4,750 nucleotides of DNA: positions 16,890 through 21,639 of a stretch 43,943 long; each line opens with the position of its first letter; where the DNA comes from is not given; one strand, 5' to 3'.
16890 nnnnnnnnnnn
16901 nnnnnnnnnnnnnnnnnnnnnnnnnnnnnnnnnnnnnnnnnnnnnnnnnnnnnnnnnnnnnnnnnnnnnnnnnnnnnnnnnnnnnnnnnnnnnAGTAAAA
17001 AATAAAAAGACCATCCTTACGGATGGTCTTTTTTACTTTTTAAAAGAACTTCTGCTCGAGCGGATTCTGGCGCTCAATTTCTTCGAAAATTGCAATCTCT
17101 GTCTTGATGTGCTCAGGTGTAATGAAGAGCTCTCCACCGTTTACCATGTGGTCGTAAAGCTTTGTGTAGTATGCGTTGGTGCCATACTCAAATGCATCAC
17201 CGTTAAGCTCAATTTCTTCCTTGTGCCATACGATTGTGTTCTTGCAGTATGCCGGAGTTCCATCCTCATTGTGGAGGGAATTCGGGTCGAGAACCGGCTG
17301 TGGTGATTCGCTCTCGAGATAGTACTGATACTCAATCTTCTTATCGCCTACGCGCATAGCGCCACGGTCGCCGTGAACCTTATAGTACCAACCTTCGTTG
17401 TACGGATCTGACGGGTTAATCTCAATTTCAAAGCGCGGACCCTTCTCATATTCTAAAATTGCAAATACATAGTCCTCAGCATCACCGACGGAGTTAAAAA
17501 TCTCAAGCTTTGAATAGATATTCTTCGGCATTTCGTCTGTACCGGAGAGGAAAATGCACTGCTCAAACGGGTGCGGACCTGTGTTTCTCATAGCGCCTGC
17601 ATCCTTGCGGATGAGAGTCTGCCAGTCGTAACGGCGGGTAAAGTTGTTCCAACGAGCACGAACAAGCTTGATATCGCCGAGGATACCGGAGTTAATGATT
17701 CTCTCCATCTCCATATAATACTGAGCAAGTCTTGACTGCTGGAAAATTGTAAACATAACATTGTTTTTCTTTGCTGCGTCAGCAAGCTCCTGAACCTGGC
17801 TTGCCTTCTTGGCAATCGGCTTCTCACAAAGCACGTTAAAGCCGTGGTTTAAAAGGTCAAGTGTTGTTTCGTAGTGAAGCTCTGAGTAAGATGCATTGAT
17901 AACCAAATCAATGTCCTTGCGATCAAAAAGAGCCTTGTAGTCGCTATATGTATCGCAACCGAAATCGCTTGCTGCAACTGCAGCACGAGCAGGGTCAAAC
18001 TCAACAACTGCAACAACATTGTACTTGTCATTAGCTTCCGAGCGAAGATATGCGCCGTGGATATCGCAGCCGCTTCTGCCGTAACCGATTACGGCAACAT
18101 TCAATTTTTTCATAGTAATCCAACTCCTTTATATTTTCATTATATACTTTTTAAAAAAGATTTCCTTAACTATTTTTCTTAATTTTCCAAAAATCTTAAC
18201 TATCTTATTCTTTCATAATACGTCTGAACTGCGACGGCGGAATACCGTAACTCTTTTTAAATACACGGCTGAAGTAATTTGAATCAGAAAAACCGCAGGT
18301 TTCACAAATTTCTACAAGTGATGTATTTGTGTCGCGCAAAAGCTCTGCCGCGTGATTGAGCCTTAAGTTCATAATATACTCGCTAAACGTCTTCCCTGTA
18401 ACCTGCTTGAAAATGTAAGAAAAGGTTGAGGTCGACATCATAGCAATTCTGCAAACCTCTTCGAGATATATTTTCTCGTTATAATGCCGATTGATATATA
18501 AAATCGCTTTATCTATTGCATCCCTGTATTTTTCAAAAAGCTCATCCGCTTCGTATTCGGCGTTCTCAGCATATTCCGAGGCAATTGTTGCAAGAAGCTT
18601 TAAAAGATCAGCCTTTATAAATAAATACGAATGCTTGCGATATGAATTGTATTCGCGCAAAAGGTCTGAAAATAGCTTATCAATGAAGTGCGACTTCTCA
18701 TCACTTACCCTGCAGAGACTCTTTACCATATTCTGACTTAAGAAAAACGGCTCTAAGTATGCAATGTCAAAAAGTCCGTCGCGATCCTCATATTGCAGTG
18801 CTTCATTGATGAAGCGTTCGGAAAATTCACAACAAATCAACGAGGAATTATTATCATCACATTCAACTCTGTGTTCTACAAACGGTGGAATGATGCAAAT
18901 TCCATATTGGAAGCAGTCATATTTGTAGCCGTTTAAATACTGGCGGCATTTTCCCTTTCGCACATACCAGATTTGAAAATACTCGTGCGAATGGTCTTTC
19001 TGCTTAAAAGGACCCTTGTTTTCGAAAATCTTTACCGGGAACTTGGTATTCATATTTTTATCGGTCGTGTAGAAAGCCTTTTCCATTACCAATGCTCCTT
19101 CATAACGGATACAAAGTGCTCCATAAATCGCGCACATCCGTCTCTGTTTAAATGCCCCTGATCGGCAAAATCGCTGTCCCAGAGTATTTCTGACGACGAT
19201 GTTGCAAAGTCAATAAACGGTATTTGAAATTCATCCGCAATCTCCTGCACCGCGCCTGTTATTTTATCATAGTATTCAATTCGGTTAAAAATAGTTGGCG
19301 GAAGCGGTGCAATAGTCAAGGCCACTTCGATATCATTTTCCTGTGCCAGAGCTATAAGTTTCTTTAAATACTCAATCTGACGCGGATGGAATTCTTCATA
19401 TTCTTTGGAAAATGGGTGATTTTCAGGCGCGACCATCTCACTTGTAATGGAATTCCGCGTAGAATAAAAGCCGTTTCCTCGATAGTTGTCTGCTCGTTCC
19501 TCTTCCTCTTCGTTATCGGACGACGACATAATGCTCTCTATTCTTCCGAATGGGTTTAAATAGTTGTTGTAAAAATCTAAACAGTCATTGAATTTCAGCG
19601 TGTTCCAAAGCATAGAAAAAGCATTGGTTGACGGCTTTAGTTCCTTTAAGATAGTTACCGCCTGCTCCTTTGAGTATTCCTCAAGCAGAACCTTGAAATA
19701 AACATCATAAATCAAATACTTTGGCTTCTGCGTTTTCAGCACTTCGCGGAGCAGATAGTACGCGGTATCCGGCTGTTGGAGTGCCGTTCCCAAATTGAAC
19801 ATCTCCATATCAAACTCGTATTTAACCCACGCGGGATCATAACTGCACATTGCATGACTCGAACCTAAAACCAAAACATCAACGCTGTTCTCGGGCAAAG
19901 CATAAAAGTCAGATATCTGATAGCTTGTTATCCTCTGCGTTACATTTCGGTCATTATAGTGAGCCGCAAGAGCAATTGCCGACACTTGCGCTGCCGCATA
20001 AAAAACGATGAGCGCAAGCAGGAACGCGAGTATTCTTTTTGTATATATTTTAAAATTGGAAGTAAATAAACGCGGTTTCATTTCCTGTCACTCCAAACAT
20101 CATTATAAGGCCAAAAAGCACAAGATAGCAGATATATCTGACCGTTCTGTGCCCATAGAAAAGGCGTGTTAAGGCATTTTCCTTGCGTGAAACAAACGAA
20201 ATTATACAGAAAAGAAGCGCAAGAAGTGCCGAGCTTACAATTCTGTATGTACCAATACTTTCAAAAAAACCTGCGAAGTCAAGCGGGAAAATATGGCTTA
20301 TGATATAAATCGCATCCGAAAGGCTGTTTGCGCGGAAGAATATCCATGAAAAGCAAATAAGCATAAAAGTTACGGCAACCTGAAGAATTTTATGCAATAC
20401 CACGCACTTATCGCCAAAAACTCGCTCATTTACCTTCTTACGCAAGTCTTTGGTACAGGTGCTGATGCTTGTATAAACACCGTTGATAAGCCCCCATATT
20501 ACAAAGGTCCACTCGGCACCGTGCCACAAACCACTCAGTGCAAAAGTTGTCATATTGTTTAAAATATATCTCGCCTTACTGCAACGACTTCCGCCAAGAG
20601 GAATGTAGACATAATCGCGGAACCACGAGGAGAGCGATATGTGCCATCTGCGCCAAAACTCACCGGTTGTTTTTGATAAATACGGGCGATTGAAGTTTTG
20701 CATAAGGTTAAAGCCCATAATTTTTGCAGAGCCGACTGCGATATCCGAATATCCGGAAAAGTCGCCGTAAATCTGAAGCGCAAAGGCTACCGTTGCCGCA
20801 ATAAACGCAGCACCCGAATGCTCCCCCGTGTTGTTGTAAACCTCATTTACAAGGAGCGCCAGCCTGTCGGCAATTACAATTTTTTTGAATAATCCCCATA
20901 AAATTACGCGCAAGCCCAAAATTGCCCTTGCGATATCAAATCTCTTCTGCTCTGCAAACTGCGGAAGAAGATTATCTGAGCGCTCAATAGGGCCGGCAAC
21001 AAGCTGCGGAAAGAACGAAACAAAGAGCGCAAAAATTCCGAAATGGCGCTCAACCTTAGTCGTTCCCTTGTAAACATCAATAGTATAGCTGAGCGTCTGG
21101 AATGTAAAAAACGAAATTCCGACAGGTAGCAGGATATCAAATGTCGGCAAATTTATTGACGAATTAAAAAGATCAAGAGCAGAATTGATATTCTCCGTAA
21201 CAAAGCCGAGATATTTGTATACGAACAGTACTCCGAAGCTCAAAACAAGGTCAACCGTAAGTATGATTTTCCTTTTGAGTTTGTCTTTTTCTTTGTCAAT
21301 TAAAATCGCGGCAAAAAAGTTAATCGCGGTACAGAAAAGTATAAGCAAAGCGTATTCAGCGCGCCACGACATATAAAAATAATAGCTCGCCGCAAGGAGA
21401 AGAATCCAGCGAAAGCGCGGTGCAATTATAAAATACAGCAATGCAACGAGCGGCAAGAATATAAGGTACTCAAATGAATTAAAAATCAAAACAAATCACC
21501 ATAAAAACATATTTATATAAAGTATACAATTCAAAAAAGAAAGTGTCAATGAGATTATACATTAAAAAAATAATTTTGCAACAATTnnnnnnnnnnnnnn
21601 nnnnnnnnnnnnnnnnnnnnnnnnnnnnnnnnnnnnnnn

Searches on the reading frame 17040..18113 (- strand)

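Call 72: search_protein_families(library=pfam, proteins=[window:17040-18113:-], max_evalue=0.00001)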
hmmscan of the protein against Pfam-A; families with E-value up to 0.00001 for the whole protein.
window:17040-18113:- (357 aa): 3 families
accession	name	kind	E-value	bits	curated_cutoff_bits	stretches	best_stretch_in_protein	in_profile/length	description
PF01408.29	GFO_IDH_MocA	-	2.8e-25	89.8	24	1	4-123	1-118/120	Oxidoreductase family, NAD-binding Rossmann fold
PF22725.1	GFO_IDH_MocA_C3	-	2.4e-16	60.3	27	1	133-253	1-123/124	GFO/IDH/MocA C-terminal domain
PF02894.22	GFO_IDH_MocA_C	-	2.6e-12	47.4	22.9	1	140-328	4-188/218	Oxidoreductase family, C-terminal alpha/beta domain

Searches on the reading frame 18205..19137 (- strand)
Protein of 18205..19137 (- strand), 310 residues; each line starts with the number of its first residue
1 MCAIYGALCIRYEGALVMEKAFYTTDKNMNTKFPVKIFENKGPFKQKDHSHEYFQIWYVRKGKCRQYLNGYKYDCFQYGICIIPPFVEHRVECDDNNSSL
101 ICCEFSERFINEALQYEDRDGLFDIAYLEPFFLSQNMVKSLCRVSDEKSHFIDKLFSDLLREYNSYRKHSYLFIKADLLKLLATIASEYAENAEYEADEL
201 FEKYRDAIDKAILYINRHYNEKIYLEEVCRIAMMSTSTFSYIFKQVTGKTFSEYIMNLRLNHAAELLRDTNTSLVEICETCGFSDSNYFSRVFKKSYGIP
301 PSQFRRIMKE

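Call 72: search_protein_families(library=pfam, proteins=[window:18205-19137:-], max_evalue=0.00001)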
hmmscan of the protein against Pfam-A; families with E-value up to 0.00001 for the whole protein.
window:18205-19137:- (310 aa): 3 families
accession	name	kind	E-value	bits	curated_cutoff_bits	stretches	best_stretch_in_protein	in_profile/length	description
PF12833.13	HTH_18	-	3.5e-25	88.5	33.6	1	229-306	2-79/80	Helix-turn-helix domain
PF00165.29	HTH_AraC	-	4e-21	75.1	26.6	2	267-306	1-42/42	Bacterial regulatory helix-turn-helix proteins, AraC family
PF02311.25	AraC_binding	-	2.6e-08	34.1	21.1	1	48-182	18-135/135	AraC-like ligand binding domain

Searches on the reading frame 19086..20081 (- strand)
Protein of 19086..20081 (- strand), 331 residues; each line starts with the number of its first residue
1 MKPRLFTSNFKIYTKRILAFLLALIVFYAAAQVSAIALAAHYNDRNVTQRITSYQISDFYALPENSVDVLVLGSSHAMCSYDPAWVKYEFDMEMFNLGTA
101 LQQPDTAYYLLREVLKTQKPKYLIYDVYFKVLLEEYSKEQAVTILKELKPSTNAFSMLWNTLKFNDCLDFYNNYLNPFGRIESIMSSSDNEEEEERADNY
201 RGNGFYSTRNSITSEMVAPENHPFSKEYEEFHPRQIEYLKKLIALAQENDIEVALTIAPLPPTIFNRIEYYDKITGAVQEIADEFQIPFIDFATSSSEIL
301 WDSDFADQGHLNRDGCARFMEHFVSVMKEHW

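Call 72: search_protein_families(library=pfam, proteins=[window:19086-20081:-], max_evalue=0.00001)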
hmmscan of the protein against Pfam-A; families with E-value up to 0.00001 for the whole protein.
window:19086-20081:- (331 aa): 1 family
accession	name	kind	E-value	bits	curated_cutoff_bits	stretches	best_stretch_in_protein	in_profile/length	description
PF07611.17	DUF1574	-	4e-12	46.6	29.1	0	229-323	243-338/342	Protein of unknown function (DUF1574)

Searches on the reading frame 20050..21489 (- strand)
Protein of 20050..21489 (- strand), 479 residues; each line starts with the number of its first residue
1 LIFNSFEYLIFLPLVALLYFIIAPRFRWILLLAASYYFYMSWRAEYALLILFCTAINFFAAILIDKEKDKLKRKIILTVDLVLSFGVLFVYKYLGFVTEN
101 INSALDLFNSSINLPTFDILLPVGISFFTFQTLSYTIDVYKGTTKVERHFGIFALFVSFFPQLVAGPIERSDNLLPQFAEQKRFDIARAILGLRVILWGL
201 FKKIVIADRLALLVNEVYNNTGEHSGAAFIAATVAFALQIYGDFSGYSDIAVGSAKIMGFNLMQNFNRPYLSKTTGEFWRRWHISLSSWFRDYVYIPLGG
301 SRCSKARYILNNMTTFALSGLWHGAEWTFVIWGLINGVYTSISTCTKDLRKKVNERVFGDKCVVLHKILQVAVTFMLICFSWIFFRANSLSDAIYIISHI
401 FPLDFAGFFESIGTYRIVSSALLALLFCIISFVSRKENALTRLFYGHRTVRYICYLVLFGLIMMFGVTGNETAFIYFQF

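Call 72: search_protein_families(library=pfam, proteins=[window:20050-21489:-], max_evalue=0.00001)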
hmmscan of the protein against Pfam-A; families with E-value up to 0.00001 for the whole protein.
window:20050-21489:- (479 aa): 1 family
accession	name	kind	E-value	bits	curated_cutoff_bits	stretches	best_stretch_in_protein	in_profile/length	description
PF03062.24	MBOAT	-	2.6e-27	96.4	27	1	153-356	84-307/337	MBOAT, membrane-bound O-acyltransferase family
